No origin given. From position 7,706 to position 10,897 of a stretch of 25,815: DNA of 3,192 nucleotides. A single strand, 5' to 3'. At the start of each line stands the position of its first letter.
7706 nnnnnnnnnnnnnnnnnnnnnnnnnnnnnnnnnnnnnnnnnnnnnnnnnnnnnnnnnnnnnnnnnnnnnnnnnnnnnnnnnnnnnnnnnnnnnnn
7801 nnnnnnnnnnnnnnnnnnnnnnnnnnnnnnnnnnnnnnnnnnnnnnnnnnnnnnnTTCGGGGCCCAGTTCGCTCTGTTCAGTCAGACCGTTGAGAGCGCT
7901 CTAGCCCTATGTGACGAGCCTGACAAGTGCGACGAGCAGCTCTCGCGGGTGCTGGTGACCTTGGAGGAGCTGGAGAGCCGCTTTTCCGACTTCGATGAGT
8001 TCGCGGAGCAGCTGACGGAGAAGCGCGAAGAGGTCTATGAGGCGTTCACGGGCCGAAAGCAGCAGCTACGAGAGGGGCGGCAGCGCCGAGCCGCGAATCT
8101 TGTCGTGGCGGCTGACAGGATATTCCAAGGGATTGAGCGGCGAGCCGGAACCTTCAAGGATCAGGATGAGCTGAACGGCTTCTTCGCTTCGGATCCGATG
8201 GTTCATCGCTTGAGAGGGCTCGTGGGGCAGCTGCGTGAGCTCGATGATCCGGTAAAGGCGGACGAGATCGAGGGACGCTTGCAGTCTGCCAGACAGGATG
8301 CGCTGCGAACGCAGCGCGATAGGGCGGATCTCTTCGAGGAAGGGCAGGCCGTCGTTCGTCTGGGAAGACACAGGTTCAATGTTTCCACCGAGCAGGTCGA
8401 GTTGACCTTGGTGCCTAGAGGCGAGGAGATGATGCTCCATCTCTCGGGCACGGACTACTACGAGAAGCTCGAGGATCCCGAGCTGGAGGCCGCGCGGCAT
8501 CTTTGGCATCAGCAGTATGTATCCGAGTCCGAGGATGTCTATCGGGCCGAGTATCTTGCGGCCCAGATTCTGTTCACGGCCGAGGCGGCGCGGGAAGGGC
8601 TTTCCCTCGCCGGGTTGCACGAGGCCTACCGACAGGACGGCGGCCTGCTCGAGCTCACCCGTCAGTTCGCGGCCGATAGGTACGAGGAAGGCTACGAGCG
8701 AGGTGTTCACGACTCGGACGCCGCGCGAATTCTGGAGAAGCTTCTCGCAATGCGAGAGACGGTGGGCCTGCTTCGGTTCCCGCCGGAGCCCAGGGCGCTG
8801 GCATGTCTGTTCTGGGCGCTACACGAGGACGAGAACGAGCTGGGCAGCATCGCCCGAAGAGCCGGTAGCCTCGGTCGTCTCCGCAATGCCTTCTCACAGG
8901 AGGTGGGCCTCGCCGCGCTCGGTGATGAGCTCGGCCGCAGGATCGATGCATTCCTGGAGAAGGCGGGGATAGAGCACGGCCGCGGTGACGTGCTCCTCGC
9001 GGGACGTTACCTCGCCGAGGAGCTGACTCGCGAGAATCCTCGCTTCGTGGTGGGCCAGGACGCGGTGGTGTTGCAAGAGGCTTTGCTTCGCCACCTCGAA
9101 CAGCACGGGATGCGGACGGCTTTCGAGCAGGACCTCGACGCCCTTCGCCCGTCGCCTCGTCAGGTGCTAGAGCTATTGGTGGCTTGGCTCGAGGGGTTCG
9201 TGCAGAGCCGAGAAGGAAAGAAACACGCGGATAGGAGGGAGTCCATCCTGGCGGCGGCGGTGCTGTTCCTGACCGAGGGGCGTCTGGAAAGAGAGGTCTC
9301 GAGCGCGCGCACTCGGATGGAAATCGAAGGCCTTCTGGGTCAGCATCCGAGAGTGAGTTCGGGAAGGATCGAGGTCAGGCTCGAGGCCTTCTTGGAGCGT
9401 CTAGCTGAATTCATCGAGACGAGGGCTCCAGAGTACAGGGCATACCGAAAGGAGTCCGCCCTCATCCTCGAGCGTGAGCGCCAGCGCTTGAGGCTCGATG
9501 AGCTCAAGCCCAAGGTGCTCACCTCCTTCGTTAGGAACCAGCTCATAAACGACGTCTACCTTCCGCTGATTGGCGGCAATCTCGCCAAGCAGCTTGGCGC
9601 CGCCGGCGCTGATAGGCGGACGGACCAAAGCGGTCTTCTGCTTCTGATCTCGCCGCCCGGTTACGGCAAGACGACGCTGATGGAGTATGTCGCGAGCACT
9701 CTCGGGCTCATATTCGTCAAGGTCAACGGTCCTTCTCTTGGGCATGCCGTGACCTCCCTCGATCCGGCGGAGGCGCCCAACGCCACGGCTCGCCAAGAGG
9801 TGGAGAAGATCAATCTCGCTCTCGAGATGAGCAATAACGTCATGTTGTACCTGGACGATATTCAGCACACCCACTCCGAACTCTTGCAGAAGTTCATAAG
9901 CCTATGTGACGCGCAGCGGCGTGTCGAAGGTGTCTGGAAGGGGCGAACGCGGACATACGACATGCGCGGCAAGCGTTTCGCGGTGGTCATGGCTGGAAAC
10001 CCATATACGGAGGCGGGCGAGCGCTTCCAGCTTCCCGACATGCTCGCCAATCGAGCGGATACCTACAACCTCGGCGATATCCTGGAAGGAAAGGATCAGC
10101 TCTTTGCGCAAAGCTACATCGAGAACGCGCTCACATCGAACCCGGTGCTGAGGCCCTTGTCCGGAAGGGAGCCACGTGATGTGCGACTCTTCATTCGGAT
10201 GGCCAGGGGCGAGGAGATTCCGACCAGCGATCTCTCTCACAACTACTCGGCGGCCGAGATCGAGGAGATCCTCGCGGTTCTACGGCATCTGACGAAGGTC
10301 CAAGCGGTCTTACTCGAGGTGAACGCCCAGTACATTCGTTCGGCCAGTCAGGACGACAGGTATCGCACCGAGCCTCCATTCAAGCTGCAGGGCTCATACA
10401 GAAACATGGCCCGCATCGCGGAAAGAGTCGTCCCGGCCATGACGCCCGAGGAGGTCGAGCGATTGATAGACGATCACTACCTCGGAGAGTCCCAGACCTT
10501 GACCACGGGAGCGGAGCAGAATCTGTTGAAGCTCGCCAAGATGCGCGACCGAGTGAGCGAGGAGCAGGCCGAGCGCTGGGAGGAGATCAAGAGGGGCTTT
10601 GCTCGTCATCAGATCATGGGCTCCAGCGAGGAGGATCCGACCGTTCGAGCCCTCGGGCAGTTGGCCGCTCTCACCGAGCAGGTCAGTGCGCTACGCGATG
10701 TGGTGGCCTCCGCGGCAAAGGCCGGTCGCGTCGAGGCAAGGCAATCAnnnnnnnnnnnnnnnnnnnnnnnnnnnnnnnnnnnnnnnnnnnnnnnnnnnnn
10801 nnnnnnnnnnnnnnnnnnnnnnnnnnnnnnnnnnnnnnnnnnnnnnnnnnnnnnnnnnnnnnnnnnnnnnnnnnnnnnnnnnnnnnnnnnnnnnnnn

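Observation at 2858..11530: Four-gene NfeD-flotillin operon extended by two giant helical proteins, one a MoxR-like AAA_5 ATPase: a candidate flotillin-associated ATPase machine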

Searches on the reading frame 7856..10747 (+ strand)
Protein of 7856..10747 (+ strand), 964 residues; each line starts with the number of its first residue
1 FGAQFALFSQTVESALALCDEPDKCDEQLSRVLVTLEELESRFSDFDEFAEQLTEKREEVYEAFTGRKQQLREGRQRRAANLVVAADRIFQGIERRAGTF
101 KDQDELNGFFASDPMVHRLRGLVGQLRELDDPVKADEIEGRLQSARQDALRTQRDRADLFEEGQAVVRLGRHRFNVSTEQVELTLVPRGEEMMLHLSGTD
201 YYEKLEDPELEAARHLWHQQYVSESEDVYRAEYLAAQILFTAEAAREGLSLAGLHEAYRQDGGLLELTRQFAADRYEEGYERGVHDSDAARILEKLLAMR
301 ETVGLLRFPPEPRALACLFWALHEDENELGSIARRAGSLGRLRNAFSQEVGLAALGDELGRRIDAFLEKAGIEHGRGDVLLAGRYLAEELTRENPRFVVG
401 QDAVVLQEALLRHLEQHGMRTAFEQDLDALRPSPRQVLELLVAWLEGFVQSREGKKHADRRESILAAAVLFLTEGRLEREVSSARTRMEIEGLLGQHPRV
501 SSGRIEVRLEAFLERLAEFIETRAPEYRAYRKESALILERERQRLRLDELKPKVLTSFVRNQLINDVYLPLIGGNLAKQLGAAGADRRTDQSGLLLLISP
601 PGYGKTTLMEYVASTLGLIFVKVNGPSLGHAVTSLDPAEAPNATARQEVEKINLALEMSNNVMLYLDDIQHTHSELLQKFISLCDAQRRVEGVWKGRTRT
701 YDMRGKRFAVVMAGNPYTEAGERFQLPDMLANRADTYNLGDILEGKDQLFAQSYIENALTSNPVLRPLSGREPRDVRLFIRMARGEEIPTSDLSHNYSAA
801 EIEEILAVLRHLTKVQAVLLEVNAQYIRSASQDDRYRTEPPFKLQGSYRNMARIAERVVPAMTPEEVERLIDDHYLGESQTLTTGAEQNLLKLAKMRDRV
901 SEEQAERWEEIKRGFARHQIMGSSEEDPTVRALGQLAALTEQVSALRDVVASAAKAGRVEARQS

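Call 63: predict_structure(alignment_id=A9)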
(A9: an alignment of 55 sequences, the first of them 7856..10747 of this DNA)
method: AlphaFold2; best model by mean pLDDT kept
length: 964 residues; sequences in the alignment: 55
mean_pLDDT: 81.1   pTM: 0.43
mean pLDDT of the five models: 81.1, 77.0, 74.3, 72.1, 71.1
residues with pLDDT >= 90: 193; 70-90: 619; 50-70: 115; < 50: 37
segments of 3 or more residues with pLDDT < 50: 171-178, 551-556, 583-592, 718-724
pLDDT, mean of each block of 10 residues (from residue 1): 81 88 87 87 78 86 89 85 87 81 84 88 87 83 80 64 54 48 83 82 85 87 91 92 83 90 93 82 89 89 84 93 92 93 82 90 94 85 93 89 93 93 92 91 94 86 92 91 85 91 87 85 88 89 75 46 62 61 49 52 68 78 84 85 88 84 84 78 65 82 76 61 53 64 74 77 78 80 85 83 90 88 85 77 79 85 88 86 80 88 88 78 60 65 73 73 58
secondary structure, 60 per line:
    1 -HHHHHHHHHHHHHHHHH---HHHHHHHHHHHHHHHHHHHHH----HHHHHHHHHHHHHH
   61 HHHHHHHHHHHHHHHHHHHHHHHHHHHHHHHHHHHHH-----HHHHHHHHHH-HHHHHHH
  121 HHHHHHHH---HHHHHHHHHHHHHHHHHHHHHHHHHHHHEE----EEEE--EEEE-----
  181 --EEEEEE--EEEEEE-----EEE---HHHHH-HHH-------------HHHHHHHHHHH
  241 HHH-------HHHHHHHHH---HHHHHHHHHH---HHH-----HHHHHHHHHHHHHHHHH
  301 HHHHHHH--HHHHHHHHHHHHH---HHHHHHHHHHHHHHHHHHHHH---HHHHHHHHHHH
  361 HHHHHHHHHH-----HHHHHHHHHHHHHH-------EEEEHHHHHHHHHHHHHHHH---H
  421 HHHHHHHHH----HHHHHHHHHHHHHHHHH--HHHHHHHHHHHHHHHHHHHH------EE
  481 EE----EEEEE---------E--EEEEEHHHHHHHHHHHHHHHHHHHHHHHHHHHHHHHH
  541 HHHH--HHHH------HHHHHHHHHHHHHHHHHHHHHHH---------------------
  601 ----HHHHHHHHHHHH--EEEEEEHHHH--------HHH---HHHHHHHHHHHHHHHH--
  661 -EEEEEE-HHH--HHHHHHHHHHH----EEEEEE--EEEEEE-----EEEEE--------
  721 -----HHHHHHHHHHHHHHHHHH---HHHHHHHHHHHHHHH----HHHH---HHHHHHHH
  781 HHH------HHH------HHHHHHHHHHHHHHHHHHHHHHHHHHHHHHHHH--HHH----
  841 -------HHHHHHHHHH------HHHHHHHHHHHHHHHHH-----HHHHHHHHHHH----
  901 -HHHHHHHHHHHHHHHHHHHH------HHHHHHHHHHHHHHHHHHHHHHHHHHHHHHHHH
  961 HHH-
elements in order (helices of 4 or more, strands of 3 or more residues): H2-18 H22-42 H47-97 H103-112 H114-128 H132-159 E166-169 E172-175 E183-188 E191-196 E202-204 H208-212 H230-243 H251-259 H263-272 H284-307 H310-322 H326-346 H350-370 H376-389 E397-400 H401-416 H420-429 H434-450 H453-472 E479-482 E487-491 E504-508 H509-544 H547-550 H557-579 H605-616 E619-624 H625-628 H643-658 E662-667 H674-684 E689-694 E697-702 E708-712 H726-743 H747-761 H766-769 H773-783 H799-831 H848-857 H864-880 H886-896 H902-921 H928-963
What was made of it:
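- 9638..10066 (+): AAA+ core. Walker A GYGKTT is at 9659-9676. Walker B YLDDIQ is at 9848-9865 (DD, not DE). A beta-hairpin precedes sensor-1. Sensor-1 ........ is at 9989-10012. The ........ arginine is at 10043-10066. The model shows a hairpin before the sensor-1 strand (call 63).
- On MoxR / AAA_5 clade of AAA+: A hairpin before sensor-1 is seen in the model (call 63).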

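Call 65: fold_search(model_id=the predicted structure, library=pdb)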
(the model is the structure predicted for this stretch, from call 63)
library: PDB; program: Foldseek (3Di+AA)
matches with E <= 10: 334; with E <= 0.001: 0
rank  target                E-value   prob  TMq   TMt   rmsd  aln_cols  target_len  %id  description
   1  8s0a_2                7.9e-03  0.90  0.11  0.13  22.2       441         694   11  H. sapiens MCM2-7 hexamer bound to double stranded DNA (released 2024-10-02)
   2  9qh4_F                1.3e-02  0.99  0.10  0.32  13.7       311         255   12  NorQ hexamer from Paracoccus denitrificans (released 2026-03-25)
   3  9c6g_3                1.6e-02  0.90  0.10  0.16  17.7       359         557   13  Mcm double hexamer from human (released 2025-08-27)
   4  9qhg_E                1.7e-02  0.96  0.09  0.30  18.0       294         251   12  NorQD complex state 4 from Jhaorihella thermophila (released 2026-03-25)
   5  9dx3_A                2.0e-02  0.98  0.11  0.30  17.0       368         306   16  EcRuvB 9-mer pre-assembly complex (released 2026-01-21)
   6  9qhf_F                2.0e-02  0.96  0.09  0.31  17.9       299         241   12  NorQD complex state 3 from Jhaorihella thermophila (released 2026-03-25)
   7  8s09_3                2.0e-02  0.85  0.11  0.16  20.0       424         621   14  H. sapiens MCM2-7 double hexamer bound to double stranded DNA (released 2024-10-02)
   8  8efv_A                2.2e-02  0.98  0.10  0.26  14.0       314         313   16  Structure of single homo-hexameric Holliday junction ATP-dependent DNA helicase RuvB motor (released 2023-05-10)
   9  8efv_B                2.3e-02  0.94  0.09  0.25  16.6       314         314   15  Structure of single homo-hexameric Holliday junction ATP-dependent DNA helicase RuvB motor (released 2023-05-10)
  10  9dx3_I                2.5e-02  1.00  0.09  0.52   4.5       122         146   17  EcRuvB 9-mer pre-assembly complex (released 2026-01-21)
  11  9qh7_E                2.5e-02  0.99  0.10  0.33  15.8       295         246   13  NorQ in complex with NorD VWA domain steep staircase subset 1 from Paracoccus denitrificans (released 2026-03-25)
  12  8q6p_3                2.7e-02  0.84  0.10  0.21  16.9       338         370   12  X. laevis CMG dimer bound to dimeric DONSON - MCM ATPase (released 2023-10-18)
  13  8b9d_3                2.7e-02  0.84  0.09  0.14  17.7       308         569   15  Human replisome bound by Pol Alpha (released 2023-08-09)
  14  9qh8_A                2.8e-02  0.97  0.10  0.31  14.1       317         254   14  reduced NorQ-NorD VWA domain complex from Paracoccus denitrificans (released 2026-03-25)
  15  7ttr_D                2.8e-02  0.95  0.10  0.24  19.6       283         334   14  Skd3_ATPyS_FITC-casein Hexamer, AAA+ only (released 2022-09-28)
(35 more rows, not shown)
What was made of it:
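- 9638..10066 (+): Weak Foldseek matches to MCM, NorQ/CbbQ, RuvB and ClpB/Skd3 (call 65).
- On MoxR / AAA_5 clade of AAA+: Foldseek E is about 1e-2 for MCM, NorQ/CbbQ, RuvB and ClpB alike (call 65).
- Closest known: MoxR-family AAA+ ATPases. Same: NorQ and CbbQ are among the top fold matches (call 65).
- Fold matches for the AAA+ part are weak (E about 1e-2, call 65). The pre-sensor-1 hairpin AAA+ fold is compatible with substrate threading (calls 63, 65).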

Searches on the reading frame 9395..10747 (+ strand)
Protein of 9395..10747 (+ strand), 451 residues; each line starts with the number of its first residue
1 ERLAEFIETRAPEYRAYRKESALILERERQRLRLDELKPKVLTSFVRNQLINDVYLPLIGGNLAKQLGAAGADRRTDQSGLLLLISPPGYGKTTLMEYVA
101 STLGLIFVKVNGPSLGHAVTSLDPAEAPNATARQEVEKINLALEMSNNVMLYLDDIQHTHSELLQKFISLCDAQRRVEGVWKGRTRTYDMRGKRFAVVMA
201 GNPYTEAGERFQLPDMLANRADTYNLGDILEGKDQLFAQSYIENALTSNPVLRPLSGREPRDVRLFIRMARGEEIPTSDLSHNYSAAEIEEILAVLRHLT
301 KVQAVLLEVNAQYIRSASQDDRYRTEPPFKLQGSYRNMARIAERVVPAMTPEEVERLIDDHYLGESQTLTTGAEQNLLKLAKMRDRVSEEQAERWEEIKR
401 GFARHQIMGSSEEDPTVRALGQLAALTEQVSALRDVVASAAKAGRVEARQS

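Call 77: search_dna_similar(query=window:9395-10747:+, collection=plasmids, mode=protein, max_evalue=1e-20, max_rows=15)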
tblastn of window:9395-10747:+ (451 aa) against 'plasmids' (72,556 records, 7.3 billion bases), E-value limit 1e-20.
Records with a match: 13; places in all: 13; records where one place covers at least 80% of the query: 13.
Best place of each record, by identity: 60-80% 8; <60% 5.
By first word of the organism name: Streptomyces 3; Deinococcus 2; Proteus 2; Nonomuraea 1; Vibrio 1; Pseudomonas 1; Photobacterium 1; Halomonas 1; Hymenobacter 1.
By predicted mobility (MOB-suite, as given by PLSDB): non-mobilizable 10; mobilizable 3.
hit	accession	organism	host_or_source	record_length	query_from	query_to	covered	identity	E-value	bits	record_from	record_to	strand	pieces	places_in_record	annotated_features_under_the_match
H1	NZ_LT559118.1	Nonomuraea gerenzanensis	-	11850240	2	431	95%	65.2%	0e+0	577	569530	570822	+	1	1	none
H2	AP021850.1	Deinococcus grandis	-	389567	2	424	94%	62.9%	4e-160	508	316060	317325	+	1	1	hypothetical protein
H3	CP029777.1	Deinococcus actinosclerus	mixed culture,wastewater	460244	2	424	94%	62.6%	3e-154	491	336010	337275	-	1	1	DNA repair protein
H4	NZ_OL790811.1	Proteus mirabilis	-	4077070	38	434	88%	65.0%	3e-176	554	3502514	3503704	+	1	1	none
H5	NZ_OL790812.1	Proteus mirabilis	-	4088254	38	434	88%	65.0%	3e-176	554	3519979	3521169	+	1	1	none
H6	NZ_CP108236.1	Streptomyces sp. NBC_00080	-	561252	14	441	95%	60.1%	3e-165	523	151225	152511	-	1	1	DNA repair ATPase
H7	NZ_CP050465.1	Vibrio campbellii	single cell,seawater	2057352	12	431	93%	59.5%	3e-167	528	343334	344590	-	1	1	none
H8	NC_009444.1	Pseudomonas fluorescens SBW25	-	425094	38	433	88%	62.6%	5e-167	527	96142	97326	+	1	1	DNA repair ATPase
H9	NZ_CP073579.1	Photobacterium sp. GJ3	-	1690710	12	431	93%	58.6%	2e-164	520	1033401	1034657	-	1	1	record has no annotation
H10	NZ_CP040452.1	Halomonas sp. PA16-9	-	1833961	39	430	87%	62.0%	1e-164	521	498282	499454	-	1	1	none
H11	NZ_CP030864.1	Streptomyces globosus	cell culture,environment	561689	2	398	88%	59.8%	4e-131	424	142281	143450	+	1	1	DNA repair ATPase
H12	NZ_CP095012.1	Streptomyces sp. 2P-4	cell culture,mudflats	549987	2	398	88%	59.8%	6e-131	424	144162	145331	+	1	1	DNA repair ATPase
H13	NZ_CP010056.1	Hymenobacter sp. DG25B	single cell,soil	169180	38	437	89%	57.6%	2e-147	471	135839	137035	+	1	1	DNA repair ATPase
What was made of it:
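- The cassette occurs on megaplasmids (call 77).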

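Call 78: search_dna_similar(query=window:9395-10747:+, collection=phages, mode=protein, max_evalue=1e-10, max_rows=10)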
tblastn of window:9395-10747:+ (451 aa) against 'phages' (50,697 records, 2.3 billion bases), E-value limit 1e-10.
No match.
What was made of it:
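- The cassette is absent from phage genomes (call 78).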

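Call 79: get_annotated_region(hit=H8, flank=9000)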
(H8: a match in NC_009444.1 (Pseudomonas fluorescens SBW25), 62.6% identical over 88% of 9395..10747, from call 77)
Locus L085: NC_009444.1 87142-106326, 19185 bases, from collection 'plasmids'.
description: Pseudomonas fluorescens SBW25 plasmid pQBR103, complete sequence
organism: Pseudomonas fluorescens SBW25 (NCBI taxid 216595)
taxonomy: Bacteria; Pseudomonadota; Gammaproteobacteria; Pseudomonadales; Pseudomonadaceae; Pseudomonas; Pseudomonas fluorescens; Pseudomonas fluorescens SBW25
host: -; source: -; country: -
typing (MOB-suite, as given by PLSDB): non-mobilizable; replicon rep_cluster_1081; mating-pair formation MPF_I
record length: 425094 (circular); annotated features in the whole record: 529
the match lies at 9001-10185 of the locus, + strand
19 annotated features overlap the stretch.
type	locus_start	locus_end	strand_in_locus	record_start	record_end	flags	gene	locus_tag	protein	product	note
CDS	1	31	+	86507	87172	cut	-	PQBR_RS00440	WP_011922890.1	DUF2491 family protein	-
CDS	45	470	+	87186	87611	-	-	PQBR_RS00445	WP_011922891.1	DUF350 domain-containing protein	-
CDS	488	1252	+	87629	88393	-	-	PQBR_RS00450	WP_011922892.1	DUF1190 domain-containing protein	-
CDS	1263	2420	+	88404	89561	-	-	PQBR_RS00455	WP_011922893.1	glutathionylspermidine synthase family protein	-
CDS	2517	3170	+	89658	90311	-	-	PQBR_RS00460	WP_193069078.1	hypothetical protein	-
CDS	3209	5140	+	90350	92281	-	-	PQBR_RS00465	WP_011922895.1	SPFH domain-containing protein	-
CDS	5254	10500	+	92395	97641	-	-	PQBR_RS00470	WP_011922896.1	DNA repair ATPase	-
CDS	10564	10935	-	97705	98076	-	-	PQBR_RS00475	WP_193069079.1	histone-like nucleoid-structuring protein, MvaT/MvaU family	GO:0071824 - protein-DNA complex organization [Evidence IEA]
CDS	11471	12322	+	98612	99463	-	-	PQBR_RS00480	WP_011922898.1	hypothetical protein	-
CDS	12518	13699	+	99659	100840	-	-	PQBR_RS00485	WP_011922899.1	C2H2-type zinc finger protein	-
CDS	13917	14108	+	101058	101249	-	-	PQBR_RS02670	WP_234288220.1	hypothetical protein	-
CDS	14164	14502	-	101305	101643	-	-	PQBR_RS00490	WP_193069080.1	hypothetical protein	-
CDS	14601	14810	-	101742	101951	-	-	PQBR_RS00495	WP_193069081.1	hypothetical protein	-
CDS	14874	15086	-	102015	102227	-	-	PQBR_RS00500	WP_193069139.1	hypothetical protein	-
CDS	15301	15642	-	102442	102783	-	-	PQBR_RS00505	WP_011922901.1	hypothetical protein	-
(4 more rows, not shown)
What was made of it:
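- On pQBR103 the cassette follows DUF2491, DUF350, DUF1190 and a glutathionylspermidine-synthase-like gene (call 79).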
